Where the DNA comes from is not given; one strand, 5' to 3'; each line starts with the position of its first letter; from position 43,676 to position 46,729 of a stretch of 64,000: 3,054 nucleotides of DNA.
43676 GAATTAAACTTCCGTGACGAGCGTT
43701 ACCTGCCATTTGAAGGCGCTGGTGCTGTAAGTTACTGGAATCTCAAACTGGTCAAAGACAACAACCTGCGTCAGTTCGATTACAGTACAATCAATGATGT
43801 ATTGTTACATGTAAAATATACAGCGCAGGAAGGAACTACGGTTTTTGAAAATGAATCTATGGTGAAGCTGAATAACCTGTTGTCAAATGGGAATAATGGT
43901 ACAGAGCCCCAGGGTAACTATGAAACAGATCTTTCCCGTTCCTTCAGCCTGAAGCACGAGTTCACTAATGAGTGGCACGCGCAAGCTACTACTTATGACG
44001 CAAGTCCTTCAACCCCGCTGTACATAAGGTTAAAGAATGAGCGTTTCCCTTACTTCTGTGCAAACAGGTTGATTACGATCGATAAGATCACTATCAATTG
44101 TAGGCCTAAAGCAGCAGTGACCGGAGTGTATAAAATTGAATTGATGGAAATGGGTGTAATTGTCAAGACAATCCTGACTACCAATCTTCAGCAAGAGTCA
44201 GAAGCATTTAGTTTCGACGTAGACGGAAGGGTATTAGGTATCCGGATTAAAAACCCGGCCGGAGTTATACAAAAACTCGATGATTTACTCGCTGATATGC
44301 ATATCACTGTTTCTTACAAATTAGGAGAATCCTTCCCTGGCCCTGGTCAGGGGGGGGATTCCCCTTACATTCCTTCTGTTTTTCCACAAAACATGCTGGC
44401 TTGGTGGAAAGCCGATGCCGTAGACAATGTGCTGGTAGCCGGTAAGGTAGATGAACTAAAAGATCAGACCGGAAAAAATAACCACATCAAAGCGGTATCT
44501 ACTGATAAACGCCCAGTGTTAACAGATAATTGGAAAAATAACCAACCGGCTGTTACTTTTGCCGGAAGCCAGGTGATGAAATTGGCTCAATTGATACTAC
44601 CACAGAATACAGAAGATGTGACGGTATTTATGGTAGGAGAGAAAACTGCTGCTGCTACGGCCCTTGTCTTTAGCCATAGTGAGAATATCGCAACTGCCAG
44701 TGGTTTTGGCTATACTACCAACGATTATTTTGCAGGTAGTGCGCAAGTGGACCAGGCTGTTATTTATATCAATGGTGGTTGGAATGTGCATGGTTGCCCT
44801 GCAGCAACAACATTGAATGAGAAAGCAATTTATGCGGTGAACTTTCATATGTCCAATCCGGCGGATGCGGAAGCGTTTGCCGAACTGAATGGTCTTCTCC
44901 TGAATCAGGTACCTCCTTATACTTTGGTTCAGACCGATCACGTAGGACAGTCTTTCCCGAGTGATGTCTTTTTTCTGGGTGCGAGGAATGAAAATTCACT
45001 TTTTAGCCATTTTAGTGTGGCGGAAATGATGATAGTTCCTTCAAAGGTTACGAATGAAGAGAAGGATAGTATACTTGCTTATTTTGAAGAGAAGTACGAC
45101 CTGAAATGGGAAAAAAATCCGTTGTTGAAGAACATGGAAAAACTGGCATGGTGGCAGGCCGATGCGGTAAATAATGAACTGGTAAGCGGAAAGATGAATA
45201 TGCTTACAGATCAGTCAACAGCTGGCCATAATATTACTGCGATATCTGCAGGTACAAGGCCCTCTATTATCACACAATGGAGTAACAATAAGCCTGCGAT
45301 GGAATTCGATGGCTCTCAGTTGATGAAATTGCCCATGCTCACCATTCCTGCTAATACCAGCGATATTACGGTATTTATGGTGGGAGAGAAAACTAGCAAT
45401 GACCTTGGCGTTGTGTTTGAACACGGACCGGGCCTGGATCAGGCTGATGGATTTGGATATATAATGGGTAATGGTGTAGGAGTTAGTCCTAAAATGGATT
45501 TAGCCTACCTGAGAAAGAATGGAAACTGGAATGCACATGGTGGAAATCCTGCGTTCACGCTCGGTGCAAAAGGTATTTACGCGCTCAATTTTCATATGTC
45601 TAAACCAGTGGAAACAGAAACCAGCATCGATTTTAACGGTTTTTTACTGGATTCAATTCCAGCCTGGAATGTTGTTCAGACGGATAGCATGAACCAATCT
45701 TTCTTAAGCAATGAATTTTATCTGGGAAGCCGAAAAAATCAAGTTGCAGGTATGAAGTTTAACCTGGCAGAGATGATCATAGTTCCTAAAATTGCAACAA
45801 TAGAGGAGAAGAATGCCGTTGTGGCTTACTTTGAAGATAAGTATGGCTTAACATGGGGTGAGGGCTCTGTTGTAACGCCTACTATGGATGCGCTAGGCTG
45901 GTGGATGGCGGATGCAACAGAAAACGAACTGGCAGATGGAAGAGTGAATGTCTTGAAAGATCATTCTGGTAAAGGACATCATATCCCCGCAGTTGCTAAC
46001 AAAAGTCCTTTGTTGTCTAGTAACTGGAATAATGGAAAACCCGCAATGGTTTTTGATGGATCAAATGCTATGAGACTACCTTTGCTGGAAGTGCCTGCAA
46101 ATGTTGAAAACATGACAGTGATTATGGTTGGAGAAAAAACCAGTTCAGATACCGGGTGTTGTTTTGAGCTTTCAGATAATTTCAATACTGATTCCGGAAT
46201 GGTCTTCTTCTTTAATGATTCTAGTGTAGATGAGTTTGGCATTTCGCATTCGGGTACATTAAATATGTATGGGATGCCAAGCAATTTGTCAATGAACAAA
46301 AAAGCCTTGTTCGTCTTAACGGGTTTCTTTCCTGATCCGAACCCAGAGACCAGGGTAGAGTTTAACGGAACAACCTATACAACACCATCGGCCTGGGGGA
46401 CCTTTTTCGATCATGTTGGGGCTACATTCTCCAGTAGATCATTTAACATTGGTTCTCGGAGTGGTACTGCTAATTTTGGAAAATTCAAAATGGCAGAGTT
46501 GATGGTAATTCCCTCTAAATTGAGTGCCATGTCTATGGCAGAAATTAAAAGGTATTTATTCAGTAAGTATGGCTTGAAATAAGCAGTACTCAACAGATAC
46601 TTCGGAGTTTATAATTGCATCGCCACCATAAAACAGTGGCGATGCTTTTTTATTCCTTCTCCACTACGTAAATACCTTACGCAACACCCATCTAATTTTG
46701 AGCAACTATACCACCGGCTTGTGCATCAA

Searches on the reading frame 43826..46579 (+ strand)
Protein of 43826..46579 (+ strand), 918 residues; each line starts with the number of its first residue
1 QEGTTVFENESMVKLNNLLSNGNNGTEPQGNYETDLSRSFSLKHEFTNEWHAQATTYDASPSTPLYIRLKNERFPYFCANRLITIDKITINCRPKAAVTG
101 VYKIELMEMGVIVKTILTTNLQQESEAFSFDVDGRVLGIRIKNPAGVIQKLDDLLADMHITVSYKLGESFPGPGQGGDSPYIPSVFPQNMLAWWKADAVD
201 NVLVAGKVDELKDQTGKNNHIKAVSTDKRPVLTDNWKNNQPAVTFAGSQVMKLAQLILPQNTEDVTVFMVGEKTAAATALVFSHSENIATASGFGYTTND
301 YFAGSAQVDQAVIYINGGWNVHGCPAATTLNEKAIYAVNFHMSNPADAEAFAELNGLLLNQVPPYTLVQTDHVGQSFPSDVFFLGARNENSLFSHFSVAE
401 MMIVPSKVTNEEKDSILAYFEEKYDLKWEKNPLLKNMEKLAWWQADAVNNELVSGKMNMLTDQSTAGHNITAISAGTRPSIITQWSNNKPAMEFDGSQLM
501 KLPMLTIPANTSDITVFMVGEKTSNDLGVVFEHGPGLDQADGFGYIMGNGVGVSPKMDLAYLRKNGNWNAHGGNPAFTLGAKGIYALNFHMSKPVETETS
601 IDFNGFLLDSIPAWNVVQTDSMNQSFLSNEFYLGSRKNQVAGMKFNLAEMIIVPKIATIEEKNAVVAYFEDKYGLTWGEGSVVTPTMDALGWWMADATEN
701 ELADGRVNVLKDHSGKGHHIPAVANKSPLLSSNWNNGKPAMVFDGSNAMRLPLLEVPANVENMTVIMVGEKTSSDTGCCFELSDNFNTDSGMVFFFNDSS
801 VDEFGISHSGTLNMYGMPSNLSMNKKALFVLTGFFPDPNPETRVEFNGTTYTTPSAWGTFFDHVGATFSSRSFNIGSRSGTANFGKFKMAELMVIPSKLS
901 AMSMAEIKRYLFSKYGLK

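Call 74: search_protein_families(library=pfam, proteins=[window:43826-46579:+], max_evalue=0.05)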
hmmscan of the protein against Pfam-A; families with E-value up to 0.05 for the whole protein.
window:43826-46579:+ (918 aa): 1 family
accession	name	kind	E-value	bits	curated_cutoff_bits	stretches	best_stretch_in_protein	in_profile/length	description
PF15461.11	BCD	-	0.0033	17.5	28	0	234-303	78-147/267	Beta-carotene 15,15'-dioxygenase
